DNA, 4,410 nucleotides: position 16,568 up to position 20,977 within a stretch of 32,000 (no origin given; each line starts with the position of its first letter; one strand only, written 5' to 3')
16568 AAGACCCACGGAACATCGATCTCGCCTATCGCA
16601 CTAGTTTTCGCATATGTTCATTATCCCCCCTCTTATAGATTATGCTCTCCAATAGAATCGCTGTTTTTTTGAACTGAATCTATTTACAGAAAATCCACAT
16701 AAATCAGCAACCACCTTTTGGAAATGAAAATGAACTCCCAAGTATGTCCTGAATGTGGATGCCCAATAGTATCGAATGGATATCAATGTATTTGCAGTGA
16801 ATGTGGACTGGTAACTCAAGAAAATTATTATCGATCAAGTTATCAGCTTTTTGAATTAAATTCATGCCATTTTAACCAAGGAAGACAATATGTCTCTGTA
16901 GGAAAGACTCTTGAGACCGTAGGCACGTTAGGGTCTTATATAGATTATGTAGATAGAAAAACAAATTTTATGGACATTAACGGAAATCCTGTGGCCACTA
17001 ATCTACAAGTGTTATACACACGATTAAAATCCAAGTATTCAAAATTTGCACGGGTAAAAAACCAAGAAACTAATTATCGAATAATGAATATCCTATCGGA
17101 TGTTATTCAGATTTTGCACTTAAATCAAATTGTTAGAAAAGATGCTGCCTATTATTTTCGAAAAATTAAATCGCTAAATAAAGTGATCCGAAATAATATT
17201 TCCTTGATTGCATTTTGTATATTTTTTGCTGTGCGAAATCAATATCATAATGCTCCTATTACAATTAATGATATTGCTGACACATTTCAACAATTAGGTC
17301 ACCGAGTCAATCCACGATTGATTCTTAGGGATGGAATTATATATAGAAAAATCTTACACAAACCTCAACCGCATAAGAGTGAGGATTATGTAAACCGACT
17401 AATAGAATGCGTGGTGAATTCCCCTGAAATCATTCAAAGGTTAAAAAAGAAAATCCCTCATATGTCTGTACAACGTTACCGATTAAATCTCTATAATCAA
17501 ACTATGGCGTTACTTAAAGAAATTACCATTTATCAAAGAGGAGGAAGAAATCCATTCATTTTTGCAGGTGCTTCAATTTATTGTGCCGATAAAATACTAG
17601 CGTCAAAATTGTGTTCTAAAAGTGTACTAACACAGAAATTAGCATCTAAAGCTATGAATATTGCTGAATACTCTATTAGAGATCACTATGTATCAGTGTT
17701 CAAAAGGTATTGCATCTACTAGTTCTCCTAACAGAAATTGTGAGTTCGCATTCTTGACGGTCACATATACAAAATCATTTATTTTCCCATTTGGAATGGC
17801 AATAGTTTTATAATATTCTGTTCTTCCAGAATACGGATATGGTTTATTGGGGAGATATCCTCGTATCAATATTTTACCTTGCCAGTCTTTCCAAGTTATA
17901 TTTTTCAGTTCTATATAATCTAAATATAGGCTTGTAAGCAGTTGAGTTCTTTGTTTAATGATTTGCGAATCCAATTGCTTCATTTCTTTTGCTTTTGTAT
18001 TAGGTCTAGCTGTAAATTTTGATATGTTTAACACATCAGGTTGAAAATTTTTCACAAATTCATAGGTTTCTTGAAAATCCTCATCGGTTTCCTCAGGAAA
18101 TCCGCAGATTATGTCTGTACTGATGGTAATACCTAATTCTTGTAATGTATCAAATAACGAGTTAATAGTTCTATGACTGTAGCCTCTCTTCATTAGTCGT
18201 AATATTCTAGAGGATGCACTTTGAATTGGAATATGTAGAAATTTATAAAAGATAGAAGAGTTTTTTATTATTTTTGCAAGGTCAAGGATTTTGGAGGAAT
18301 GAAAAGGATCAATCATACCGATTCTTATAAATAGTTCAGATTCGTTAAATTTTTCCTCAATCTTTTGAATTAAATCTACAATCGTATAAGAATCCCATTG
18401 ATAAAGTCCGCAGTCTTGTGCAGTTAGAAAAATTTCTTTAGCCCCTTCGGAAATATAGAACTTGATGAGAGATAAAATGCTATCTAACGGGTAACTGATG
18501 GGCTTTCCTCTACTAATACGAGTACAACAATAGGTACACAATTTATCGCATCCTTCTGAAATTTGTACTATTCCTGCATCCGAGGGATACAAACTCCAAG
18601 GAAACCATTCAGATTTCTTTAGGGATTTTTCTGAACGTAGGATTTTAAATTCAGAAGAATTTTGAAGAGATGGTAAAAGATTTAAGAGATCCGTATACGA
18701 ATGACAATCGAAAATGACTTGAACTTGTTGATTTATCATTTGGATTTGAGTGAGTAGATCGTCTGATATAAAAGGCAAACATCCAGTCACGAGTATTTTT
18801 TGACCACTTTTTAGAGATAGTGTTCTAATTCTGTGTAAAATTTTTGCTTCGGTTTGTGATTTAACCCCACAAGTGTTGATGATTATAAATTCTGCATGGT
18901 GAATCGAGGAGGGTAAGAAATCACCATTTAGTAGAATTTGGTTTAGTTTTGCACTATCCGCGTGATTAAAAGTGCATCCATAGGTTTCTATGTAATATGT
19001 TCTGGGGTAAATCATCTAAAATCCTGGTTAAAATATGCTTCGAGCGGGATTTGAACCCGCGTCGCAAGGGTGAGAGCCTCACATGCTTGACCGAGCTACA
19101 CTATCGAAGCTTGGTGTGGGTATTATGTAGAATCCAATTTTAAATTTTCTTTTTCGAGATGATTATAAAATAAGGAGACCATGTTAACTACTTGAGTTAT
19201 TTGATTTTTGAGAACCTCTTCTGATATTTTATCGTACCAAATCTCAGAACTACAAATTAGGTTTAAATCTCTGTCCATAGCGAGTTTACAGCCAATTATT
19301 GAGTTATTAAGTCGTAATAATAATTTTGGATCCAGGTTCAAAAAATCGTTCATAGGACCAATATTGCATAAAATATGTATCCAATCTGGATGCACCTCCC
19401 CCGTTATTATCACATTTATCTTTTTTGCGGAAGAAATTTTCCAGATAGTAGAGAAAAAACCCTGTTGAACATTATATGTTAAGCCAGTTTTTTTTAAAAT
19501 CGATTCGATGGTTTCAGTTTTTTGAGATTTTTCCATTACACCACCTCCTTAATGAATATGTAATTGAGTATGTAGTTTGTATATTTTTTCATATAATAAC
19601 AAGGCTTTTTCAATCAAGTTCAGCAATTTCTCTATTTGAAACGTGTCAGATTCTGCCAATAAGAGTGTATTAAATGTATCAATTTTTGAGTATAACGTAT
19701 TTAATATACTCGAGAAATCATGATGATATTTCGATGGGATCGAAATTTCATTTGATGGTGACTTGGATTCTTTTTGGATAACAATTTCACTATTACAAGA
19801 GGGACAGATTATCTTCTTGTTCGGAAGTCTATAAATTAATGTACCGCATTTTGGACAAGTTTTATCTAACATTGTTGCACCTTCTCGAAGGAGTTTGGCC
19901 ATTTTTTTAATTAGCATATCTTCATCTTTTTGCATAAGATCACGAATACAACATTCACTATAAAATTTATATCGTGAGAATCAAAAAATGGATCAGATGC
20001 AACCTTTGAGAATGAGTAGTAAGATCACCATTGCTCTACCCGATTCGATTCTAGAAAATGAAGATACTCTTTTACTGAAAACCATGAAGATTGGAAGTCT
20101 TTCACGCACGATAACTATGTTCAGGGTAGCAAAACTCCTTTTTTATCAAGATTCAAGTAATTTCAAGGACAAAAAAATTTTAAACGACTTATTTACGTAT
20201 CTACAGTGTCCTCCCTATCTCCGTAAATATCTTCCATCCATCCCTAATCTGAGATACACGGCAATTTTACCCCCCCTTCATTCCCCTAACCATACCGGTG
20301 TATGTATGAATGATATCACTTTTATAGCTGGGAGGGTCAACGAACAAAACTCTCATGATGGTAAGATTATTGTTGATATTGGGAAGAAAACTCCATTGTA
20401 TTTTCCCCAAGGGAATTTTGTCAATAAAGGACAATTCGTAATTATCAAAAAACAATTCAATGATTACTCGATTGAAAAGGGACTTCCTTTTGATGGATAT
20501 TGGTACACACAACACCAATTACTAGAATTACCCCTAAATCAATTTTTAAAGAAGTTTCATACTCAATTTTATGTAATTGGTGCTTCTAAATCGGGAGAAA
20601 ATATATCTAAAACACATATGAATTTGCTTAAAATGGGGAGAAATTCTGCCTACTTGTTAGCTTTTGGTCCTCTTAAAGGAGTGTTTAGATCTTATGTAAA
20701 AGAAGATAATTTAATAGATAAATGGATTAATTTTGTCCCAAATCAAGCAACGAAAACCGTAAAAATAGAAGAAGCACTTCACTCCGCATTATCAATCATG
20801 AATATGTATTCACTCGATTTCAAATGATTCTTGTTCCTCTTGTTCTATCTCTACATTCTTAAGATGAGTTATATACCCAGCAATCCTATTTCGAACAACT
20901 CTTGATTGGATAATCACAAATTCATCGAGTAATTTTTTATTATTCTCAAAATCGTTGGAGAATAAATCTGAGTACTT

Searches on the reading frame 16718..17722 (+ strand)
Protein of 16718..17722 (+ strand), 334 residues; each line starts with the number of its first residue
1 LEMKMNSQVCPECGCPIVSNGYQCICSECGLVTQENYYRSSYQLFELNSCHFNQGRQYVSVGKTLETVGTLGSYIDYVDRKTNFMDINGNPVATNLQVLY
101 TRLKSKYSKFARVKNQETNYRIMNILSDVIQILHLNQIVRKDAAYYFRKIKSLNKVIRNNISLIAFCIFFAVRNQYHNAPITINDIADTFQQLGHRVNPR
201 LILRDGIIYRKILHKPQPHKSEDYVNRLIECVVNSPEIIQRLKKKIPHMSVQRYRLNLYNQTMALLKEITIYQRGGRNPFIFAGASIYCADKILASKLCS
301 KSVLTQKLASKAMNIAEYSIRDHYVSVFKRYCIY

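Call 114: search_protein_families(library=pfam, proteins=[window:16718-17722:+], max_evalue=0.001)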
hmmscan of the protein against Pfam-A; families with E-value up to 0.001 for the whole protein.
window:16718-17722:+ (334 aa): 1 family
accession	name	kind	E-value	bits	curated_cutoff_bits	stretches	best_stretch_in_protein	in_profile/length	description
PF00382.24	TFIIB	-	0.00044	20.6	23.6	0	131-191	17-76/92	Transcription factor TFIIB repeat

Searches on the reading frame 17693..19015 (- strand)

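Call 114: search_protein_families(library=pfam, proteins=[window:17693-19015:-], max_evalue=0.001)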
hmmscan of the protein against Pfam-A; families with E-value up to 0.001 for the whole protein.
window:17693-19015:- (440 aa): 3 families
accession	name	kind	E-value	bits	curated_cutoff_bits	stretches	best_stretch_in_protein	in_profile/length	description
PF04055.27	Radical_SAM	-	3.4e-24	86.3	29.5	1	151-321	2-166/166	Radical SAM superfamily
PF00919.26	UPF0004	-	2e-17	63.4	27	1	7-91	2-89/98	Uncharacterized protein family UPF0004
PF01938.26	TRAM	-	1.3e-05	25.4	21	1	397-433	23-61/61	TRAM domain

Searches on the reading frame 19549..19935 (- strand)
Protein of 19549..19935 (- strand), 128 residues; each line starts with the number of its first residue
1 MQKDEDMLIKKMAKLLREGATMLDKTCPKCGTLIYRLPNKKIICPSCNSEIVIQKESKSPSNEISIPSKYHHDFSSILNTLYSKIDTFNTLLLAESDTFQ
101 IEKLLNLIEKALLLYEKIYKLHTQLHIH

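Call 114: search_protein_families(library=pfam, proteins=[window:19549-19935:-], max_evalue=0.001)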
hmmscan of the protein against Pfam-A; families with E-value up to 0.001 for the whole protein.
window:19549-19935:- (128 aa): 4 families
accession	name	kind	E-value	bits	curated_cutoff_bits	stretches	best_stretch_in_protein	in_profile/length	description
PF06677.18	Auto_anti-p27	-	1.5e-14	54.2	24.1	1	10-47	1-39/40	Sjogren's syndrome/scleroderma autoantigen 1 (Autoantigen p27)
PF03119.21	DNA_ligase_ZBD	-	5.7e-06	26.5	25.8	0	44-56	2-13/27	NAD-dependent DNA ligase C4 zinc finger domain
PF01396.24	Zn_ribbon_Top1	-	0.00035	20.7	32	0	42-56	2-16/39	Topoisomerase DNA binding C4 zinc finger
PF09538.15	FYDLN_acid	-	0.0006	20.9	23.9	1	25-59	10-44/105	Protein of unknown function (FYDLN_acid)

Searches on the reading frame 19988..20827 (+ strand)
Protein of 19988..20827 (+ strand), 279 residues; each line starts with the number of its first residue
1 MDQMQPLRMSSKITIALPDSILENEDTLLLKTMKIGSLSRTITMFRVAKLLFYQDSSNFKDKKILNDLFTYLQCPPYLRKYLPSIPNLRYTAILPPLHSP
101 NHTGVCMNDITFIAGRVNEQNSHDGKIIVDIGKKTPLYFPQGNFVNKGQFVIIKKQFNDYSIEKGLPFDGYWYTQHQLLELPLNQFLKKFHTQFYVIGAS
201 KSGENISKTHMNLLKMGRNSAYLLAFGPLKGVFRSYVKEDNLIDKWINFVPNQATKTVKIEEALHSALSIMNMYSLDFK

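Call 114: search_protein_families(library=pfam, proteins=[window:19988-20827:+], max_evalue=0.001)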
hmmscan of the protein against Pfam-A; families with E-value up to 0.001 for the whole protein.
window:19988-20827:+ (279 aa): 1 family
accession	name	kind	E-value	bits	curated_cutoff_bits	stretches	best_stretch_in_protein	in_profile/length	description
PF02598.22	Methyltrn_RNA_3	-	1.4e-32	113.9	27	1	13-270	2-301/302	Putative RNA methyltransferase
